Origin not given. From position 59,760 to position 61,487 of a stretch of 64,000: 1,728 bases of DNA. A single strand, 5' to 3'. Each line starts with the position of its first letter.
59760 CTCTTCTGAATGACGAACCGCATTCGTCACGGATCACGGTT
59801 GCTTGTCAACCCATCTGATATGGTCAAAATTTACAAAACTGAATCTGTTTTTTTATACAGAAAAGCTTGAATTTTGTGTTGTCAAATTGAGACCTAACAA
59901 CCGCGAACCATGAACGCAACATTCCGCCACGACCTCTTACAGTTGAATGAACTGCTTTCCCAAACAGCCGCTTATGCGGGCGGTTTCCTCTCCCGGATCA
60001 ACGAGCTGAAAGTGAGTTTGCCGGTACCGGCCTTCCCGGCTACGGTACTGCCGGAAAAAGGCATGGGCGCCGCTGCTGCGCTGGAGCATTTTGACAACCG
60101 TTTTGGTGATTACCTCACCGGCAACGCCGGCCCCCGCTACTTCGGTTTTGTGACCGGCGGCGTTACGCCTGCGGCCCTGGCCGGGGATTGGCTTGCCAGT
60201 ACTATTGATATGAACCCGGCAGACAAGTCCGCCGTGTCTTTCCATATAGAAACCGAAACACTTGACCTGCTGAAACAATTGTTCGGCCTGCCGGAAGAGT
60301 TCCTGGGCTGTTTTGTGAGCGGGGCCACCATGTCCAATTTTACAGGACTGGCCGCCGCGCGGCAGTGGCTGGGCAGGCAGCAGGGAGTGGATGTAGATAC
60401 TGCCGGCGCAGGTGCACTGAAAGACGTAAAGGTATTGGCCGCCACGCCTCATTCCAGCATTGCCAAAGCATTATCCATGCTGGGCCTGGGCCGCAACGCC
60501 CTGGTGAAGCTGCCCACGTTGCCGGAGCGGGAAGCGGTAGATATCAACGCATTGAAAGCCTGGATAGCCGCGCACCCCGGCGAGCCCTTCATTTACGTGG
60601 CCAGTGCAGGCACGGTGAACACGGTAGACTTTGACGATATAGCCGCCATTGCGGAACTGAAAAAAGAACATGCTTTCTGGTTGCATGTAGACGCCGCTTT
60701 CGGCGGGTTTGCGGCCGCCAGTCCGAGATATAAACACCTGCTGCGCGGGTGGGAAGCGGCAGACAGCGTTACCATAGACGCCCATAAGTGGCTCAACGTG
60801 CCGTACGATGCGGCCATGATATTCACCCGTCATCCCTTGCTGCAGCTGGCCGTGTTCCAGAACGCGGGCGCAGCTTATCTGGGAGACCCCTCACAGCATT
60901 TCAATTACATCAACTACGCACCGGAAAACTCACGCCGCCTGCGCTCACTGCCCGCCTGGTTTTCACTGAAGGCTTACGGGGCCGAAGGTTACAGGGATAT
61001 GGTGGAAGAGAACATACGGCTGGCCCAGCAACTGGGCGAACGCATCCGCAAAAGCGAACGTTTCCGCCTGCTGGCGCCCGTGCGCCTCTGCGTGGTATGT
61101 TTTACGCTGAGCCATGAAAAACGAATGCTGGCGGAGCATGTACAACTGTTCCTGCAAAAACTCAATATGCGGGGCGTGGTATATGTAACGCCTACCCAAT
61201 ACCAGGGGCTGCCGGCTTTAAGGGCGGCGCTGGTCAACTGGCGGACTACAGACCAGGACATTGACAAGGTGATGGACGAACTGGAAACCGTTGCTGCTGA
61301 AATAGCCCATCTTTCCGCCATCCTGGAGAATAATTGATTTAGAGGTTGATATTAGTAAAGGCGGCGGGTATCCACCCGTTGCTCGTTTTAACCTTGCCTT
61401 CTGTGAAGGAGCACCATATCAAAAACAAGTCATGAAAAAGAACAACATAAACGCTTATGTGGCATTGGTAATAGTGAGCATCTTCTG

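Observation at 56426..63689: A PLP-sensing MocR regulator appears to control DNA-alkylation repair together with an amino-acid decarboxylase and detox genes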

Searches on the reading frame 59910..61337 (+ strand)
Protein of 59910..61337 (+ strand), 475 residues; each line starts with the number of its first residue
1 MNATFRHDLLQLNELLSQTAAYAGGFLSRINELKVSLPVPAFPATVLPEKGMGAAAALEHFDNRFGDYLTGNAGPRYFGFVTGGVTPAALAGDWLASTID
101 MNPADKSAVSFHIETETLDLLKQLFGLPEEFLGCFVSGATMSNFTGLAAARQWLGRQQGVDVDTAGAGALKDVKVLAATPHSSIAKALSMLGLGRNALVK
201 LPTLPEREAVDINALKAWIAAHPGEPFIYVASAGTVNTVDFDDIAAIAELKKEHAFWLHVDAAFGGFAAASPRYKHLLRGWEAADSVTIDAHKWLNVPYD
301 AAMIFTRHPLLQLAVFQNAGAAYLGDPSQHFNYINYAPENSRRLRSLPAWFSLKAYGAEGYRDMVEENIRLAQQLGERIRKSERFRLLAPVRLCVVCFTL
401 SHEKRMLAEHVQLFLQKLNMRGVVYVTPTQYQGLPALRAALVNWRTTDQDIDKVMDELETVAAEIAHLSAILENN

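Call 5: search_protein_families(library=pfam, proteins=[window:59910-61337:+])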
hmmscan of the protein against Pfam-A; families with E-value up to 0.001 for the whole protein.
window:59910-61337:+ (475 aa): 2 families
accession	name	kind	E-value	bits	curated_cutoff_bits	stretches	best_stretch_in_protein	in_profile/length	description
PF00282.25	Pyridoxal_deC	-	2.1e-51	175.3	27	1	74-400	39-374/375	Pyridoxal-dependent decarboxylase conserved domain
PF01212.27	Beta_elim_lyase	-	4.8e-06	26.6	27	1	202-388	99-238/288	Beta-eliminating lyase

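Call 24: search_protein_families(library=ncbifam, proteins=[window:59910-61337:+], max_evalue=0.00001)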
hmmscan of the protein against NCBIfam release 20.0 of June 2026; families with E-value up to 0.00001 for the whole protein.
window:59910-61337:+ (475 aa): 6 families
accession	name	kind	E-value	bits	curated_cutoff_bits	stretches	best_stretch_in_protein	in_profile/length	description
NF052646.1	DABADecarRhbB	equivalog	3.5e-39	134.7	900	1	4-465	30-485/491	L-2,4-diaminobutyrate decarboxylase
TIGR03799.1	NOD_PanD_pyr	equivalog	3.7e-36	124.6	606.1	1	129-401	158-438/522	pyridoxal-dependent aspartate 1-decarboxylase PanP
TIGR03812.1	tyr_de_CO2_Arch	equivalog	5.2e-24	84.8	299.4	1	112-461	59-375/375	tyrosine decarboxylase MfnA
TIGR01788.1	Glu-decarb-GAD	equivalog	1.5e-12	47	380.4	1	44-423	14-386/431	glutamate decarboxylase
NF002748.0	PRK02769.1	equivalog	2.8e-11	42.7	305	1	109-311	62-251/382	histidine decarboxylase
TIGR03811.1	tyr_de_CO2_Ent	equivalog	1.4e-07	30.4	905.3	0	176-270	227-328/608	tyrosine decarboxylase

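Call 25: search_solved_structures(query=window:59910-61337:+, max_evalue=0.00001)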
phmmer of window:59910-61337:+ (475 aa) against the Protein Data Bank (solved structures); distinct sequences matched with E-value up to 0.00001: 37.
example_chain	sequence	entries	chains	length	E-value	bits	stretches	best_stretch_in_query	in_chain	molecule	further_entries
7xin_A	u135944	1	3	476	3.1e-45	158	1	40-465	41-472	DOPA decarboxylase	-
4rit_B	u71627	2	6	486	1.9e-44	155.4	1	46-462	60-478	Pyridoxal-dependent decarboxylase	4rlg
4riz_A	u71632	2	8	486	1.4e-43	152.5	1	46-462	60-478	Pyridoxal-dependent decarboxylase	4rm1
4rj0_B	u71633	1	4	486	1.9e-43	152.1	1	46-462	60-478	Pyridoxal-dependent decarboxylase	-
4obu_E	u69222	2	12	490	5.3e-42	147.3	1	47-465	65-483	Pyridoxal-dependent decarboxylase domain protein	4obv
6eew_A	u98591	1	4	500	3.6e-38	134.7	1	70-461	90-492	Aromatic-L-amino-acid decarboxylase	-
8zpi_A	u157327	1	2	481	8.9e-38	133.4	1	74-458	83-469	Diaminobutyrate-2-oxoglutarate transaminase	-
3k40_A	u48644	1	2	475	3.1e-34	121.7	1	90-464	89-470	Aromatic-L-amino-acid decarboxylase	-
2qma_A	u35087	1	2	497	1.2e-33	119.8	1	87-465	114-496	Diaminobutyrate-pyruvate transaminase and L-2,4-diaminobutyrate decarboxylase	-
1js3_A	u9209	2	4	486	1.4e-33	119.6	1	70-465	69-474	DOPA decarboxylase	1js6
9dui_A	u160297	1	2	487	1.4e-33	119.6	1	70-465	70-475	Aromatic-L-amino-acid decarboxylase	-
9hri_A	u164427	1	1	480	4.6e-33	117.8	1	74-466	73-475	Aromatic-L-amino-acid decarboxylase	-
9hrh_A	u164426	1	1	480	6.4e-33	117.4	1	74-466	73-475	Aromatic-L-amino-acid decarboxylase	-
3rbf_A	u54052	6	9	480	6.5e-33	117.4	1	74-466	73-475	Aromatic-L-amino-acid decarboxylase | aromatic L-amino acid decarboxylase | Dopa decarboxylase (Aromatic L-amino acid decarboxylase)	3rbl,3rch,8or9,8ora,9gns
6eei_A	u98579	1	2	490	2.3e-32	115.5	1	73-453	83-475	Tyrosine decarboxylase 1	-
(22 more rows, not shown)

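Call 32: find_homologous_proteins(query=window:59910-61337:+, max_evalue=1e-30)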
Query window:59910-61337:+ (475 aa): 7970 proteins with E <= 1e-30 among 8000 candidates; the best 120 are listed.
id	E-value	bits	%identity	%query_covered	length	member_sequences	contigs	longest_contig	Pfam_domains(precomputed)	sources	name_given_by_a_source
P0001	0.0e+0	1064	99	100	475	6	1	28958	PF00282.26,PF01212.28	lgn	-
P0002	1.6e-291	985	90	100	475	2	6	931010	PF00282.26,PF01212.28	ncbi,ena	-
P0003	7.4e-282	953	87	100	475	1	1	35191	PF00282.26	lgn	-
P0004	2.8e-265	898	82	100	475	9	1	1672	PF00282.26,PF00155.28,PF01212.28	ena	-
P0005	8.2e-263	890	81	100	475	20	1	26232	PF00282.26,PF01212.28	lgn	-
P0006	4.2e-262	888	81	100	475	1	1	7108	PF00282.26,PF01212.28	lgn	-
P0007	1.7e-261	886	81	100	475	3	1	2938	PF00282.26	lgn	-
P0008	1.7e-261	886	83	100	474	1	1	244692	PF00282.26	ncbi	ncbi:pyridoxal phosphate-dependent decarboxylase family protein [Chitinophaga lutea]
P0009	1.6e-259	879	81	100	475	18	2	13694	PF00282.26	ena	-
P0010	1.1e-254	863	78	100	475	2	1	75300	PF00282.26,PF00155.28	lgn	-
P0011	2.0e-251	853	78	100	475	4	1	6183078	PF00282.26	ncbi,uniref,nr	ncbi:pyridoxal-dependent decarboxylase [Chitinophaga sp. XS-30]|uniref:pyridoxal phosphate-dependent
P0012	6.1e-248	841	78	100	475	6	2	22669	PF00282.26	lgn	-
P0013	4.6e-241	818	75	100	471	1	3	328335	PF00282.26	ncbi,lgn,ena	-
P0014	7.0e-235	798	74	100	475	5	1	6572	PF00282.26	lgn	-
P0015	1.2e-234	797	74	100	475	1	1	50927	PF00282.26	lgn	-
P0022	1.5e-195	668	63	98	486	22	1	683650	PF00282.26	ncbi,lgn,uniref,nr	ncbi:Glutamate or tyrosine decarboxylase [Chitinophaga rupis]|uniref:Glutamate or tyrosine decarboxy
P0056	1.9e-182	625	59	98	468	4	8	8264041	PF00282.26,PF01212.28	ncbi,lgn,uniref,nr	ncbi:pyridoxal phosphate-dependent decarboxylase family protein [Chitinophaga filiformis]|uniref:Pyr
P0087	1.0e-176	606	60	95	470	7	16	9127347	PF00282.26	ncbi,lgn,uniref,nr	ncbi:pyridoxal phosphate-dependent decarboxylase family protein [Chitinophaga pinensis]|uniref:Pyrid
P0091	4.1e-175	601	58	98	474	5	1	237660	PF00282.26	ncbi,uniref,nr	ncbi:pyridoxal-dependent decarboxylase [Cytophagaceae bacterium YF14B1]|uniref:Pyridoxal-dependent d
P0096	1.2e-173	596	55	98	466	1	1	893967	PF00282.26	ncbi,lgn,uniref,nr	ncbi:glutamate/tyrosine decarboxylase-like PLP-dependent enzyme [Chitinophaga skermanii]|uniref:Glut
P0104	1.9e-158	546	53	98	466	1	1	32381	PF00282.26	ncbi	-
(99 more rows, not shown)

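Call 33: find_encoding_contigs(protein=P0091, flank=9000, max_places=2)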
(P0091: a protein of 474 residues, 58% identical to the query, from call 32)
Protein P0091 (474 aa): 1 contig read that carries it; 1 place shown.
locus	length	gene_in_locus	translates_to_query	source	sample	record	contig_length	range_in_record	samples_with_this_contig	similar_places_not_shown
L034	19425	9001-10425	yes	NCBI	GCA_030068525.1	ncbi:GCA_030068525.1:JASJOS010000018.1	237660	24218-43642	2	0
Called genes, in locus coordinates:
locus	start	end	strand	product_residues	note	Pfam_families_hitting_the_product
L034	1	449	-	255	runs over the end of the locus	PF00072:Response_reg, PF04397:LytTR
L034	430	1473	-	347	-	PF06580:His_kinase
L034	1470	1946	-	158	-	-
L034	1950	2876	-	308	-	PF14376:Haem_bd, PF16694:Cytochrome_P460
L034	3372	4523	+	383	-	PF00144:Beta-lactamase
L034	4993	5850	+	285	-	-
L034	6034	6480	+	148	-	PF13564:DoxX_2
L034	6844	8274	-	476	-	PF00392:GntR, PF00155:Aminotran_1_2, PF12897:Asp_aminotransf (weak)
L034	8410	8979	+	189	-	PF01965:DJ-1_PfpI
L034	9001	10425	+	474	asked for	PF00282:Pyridoxal_deC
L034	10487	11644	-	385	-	PF08240:ADH_N, PF00107:ADH_zinc_N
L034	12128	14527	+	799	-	PF13620:CarboxypepD_reg, PF13715:CarbopepD_reg_2, PF07715:Plug, PF00593:TonB_dep_Rec_b-barrel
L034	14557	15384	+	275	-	PF14054:DUF4249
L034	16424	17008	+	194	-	PF11589:DUF3244 (faint), PF13860:FlgD_ig (faint), PF18962:Por_Secre_tail (faint)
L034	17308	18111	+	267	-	PF00106:adh_short, PF01370:Epimerase (weak), PF05368:NmrA (weak), PF08659:KR, PF13460:NAD_binding_10 (weak), PF13561:adh_short_C2, PF08643:DUF1776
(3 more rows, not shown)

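Call 34: find_encoding_contigs(protein=P0104, flank=9000, max_places=2)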
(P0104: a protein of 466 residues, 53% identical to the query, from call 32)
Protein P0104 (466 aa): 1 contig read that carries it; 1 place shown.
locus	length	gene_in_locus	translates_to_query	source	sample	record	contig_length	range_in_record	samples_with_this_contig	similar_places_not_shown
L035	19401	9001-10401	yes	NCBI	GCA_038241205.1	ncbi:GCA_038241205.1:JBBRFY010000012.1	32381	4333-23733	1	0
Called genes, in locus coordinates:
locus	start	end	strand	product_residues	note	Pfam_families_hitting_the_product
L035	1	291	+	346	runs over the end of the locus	PF00383:dCMP_cyt_deam_1, PF14437:MafB19-deam (weak), PF01872:RibD_C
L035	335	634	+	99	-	PF01909:NTP_transf_2, PF18765:Polbeta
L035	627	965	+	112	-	PF01934:HepT-like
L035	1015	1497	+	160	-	PF13185:GAF_2 (weak)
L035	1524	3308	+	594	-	PF05192:MutS_III (weak), PF00488:MutS_V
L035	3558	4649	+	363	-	PF01408:GFO_IDH_MocA, PF22725:GFO_IDH_MocA_C3, PF02894:GFO_IDH_MocA_C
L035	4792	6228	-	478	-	PF00392:GntR, PF00155:Aminotran_1_2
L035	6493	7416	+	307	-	PF00892:EamA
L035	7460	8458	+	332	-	PF00583:Acetyltransf_1, PF13673:Acetyltransf_10, PF13508:Acetyltransf_7, PF08445:FR47 (faint), PF14542:Acetyltransf_CG (faint), PF00583:Acetyltransf_1, PF13673:Acetyltransf_10, PF13508:Acetyltransf_7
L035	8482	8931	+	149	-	PF07609:DUF1572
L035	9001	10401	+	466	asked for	PF00282:Pyridoxal_deC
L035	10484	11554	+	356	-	PF01063:Aminotran_4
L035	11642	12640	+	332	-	PF08240:ADH_N, PF00107:ADH_zinc_N, PF13602:ADH_zinc_N_2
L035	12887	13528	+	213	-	PF12900:Pyridox_ox_2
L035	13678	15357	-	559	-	PF01235:Na_Ala_symp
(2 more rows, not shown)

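Call 35: find_encoding_contigs(protein=P0087, flank=9000, max_places=1)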
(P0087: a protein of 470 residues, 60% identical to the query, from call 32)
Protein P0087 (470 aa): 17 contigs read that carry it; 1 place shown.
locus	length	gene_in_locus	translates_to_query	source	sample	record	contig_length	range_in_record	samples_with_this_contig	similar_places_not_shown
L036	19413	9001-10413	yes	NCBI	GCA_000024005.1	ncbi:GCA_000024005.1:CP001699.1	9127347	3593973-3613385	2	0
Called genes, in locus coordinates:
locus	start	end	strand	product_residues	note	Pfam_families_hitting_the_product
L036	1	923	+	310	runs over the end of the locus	-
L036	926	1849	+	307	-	PF00005:ABC_tran, PF13304:AAA_21 (weak)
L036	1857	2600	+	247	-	PF00005:ABC_tran, PF13304:AAA_21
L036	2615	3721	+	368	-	PF12679:ABC2_membrane_2, PF12698:ABC2_membrane_3, PF01061:ABC2_membrane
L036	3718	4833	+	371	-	PF12679:ABC2_membrane_2, PF12698:ABC2_membrane_3, PF01061:ABC2_membrane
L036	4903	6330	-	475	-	PF00392:GntR, PF00155:Aminotran_1_2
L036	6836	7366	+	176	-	PF01022:HTH_5, PF12840:HTH_20, PF02805:Ada_Zn_binding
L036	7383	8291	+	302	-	PF07934:OGG_N (weak), PF00730:HhH-GPD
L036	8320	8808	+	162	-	PF02870:Methyltransf_1N (weak), PF01035:DNA_binding_1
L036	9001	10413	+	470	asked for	PF00282:Pyridoxal_deC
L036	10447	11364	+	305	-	PF00892:EamA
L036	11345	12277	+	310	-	PF00583:Acetyltransf_1, PF13673:Acetyltransf_10 (weak), PF13508:Acetyltransf_7, PF12867:DinB_2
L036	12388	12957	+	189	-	PF28549:NDPSase_N, PF00293:NUDIX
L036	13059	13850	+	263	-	PF08032:SpoU_sub_bind, PF00588:SpoU_methylase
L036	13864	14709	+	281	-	PF00682:HMGL-like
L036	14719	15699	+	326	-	PF08885:GSCFA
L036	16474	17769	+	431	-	PF01979:Amidohydro_1, PF07969:Amidohydro_3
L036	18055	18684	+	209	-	PF00440:TetR_N (weak)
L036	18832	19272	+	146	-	-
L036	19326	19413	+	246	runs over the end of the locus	-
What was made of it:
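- Closest known: RegPrecise-type regulog 'Cpin_4810' of MocR regulators in Bacteroidetes. Different: In C. pinensis those genes are headed by an Ada-like regulator gene (call 35).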

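Call 59: find_encoding_contigs(protein=P0096, flank=7000, max_places=1)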
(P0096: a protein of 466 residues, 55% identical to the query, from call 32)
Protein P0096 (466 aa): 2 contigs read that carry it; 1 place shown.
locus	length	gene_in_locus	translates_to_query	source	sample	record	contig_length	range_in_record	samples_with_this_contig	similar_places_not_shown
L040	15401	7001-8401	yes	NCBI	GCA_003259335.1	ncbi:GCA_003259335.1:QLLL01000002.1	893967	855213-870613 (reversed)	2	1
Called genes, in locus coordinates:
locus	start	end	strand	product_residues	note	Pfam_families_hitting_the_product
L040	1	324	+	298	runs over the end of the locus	PF25917:BSH_RND (weak), PF25973:BSH_CzcB, PF25997:BSH_YhbJ (faint), PF26002:Beta-barrel_AprE (faint)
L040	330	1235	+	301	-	PF00005:ABC_tran, PF13304:AAA_21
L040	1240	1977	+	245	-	PF00005:ABC_tran, PF13304:AAA_21 (faint)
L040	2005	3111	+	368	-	PF12679:ABC2_membrane_2, PF12698:ABC2_membrane_3, PF01061:ABC2_membrane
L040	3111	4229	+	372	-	PF12679:ABC2_membrane_2, PF12698:ABC2_membrane_3, PF01061:ABC2_membrane, PF12730:ABC2_membrane_4 (weak)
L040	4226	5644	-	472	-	PF00392:GntR, PF00155:Aminotran_1_2, PF12897:Asp_aminotransf (weak)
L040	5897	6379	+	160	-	PF12867:DinB_2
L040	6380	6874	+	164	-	PF02870:Methyltransf_1N (weak), PF01035:DNA_binding_1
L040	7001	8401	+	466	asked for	PF00282:Pyridoxal_deC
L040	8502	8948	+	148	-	PF00583:Acetyltransf_1, PF13673:Acetyltransf_10 (weak), PF13508:Acetyltransf_7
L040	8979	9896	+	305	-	PF00892:EamA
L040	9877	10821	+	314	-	PF00583:Acetyltransf_1, PF13673:Acetyltransf_10, PF13508:Acetyltransf_7, PF12867:DinB_2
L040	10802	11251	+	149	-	PF00583:Acetyltransf_1, PF13673:Acetyltransf_10, PF13508:Acetyltransf_7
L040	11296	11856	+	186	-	PF28549:NDPSase_N, PF00293:NUDIX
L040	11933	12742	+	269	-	PF08032:SpoU_sub_bind, PF00588:SpoU_methylase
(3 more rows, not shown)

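Call 60: find_encoding_contigs(protein=P0056, flank=7000, max_places=1)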
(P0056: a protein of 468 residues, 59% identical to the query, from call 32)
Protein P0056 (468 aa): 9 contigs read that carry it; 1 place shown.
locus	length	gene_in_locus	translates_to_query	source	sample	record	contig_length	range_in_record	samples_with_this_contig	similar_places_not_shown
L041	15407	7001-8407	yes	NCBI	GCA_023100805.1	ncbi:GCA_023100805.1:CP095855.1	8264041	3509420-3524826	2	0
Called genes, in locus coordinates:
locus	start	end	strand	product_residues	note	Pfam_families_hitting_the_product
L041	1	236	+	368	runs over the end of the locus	PF12679:ABC2_membrane_2, PF12698:ABC2_membrane_3, PF01061:ABC2_membrane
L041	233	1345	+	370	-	PF12679:ABC2_membrane_2, PF12698:ABC2_membrane_3, PF01061:ABC2_membrane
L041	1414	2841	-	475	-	PF00392:GntR, PF00155:Aminotran_1_2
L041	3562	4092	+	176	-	PF01022:HTH_5, PF12840:HTH_20, PF02805:Ada_Zn_binding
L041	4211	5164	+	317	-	PF07934:OGG_N (weak), PF00730:HhH-GPD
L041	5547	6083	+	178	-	PF01035:DNA_binding_1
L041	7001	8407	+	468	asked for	PF00282:Pyridoxal_deC, PF01212:Beta_elim_lyase (faint)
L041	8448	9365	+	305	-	PF00892:EamA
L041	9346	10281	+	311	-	PF00583:Acetyltransf_1, PF13673:Acetyltransf_10 (weak), PF13508:Acetyltransf_7, PF12867:DinB_2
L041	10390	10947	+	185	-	PF28549:NDPSase_N, PF00293:NUDIX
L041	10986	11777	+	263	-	PF08032:SpoU_sub_bind, PF00588:SpoU_methylase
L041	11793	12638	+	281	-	PF00682:HMGL-like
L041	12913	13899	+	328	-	PF08885:GSCFA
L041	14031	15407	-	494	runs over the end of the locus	PF00083:Sugar_tr, PF07690:MFS_1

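Call 61: find_encoding_contigs(protein=P0022, flank=7000, max_places=1)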
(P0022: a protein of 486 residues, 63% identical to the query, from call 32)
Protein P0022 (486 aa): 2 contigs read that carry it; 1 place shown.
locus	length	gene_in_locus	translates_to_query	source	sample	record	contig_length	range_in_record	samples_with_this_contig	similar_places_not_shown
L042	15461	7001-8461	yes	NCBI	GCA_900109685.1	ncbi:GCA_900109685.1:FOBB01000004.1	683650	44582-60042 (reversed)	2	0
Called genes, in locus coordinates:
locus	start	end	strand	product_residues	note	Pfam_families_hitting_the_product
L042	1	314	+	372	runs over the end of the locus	PF12679:ABC2_membrane_2, PF12698:ABC2_membrane_3, PF01061:ABC2_membrane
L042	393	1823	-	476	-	PF00392:GntR, PF00155:Aminotran_1_2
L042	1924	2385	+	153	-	PF05163:DinB (faint), PF12867:DinB_2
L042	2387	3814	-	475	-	PF00392:GntR, PF00155:Aminotran_1_2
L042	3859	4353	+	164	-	PF02627:CMD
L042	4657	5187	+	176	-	PF01022:HTH_5, PF12840:HTH_20 (weak), PF02805:Ada_Zn_binding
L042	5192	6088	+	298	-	PF06029:AlkA_N, PF07934:OGG_N, PF00730:HhH-GPD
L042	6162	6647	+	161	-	PF02870:Methyltransf_1N, PF01035:DNA_binding_1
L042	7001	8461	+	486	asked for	PF00282:Pyridoxal_deC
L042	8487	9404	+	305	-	PF00892:EamA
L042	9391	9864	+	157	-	PF12867:DinB_2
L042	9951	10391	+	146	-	PF13302:Acetyltransf_3, PF13420:Acetyltransf_4, PF00583:Acetyltransf_1, PF13673:Acetyltransf_10, PF13508:Acetyltransf_7, PF08445:FR47 (weak)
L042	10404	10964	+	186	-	PF28549:NDPSase_N, PF00293:NUDIX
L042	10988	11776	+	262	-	PF08032:SpoU_sub_bind, PF00588:SpoU_methylase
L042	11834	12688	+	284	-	PF00682:HMGL-like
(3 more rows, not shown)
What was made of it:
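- Closest known: Ada adaptive response. Different: Relatives (C. pinensis, C. filiformis, C. rupis) have instead an ArsR-HTH/Ada_Zn_binding fusion upstream of alkA-ogt (calls 35, 60, 61).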
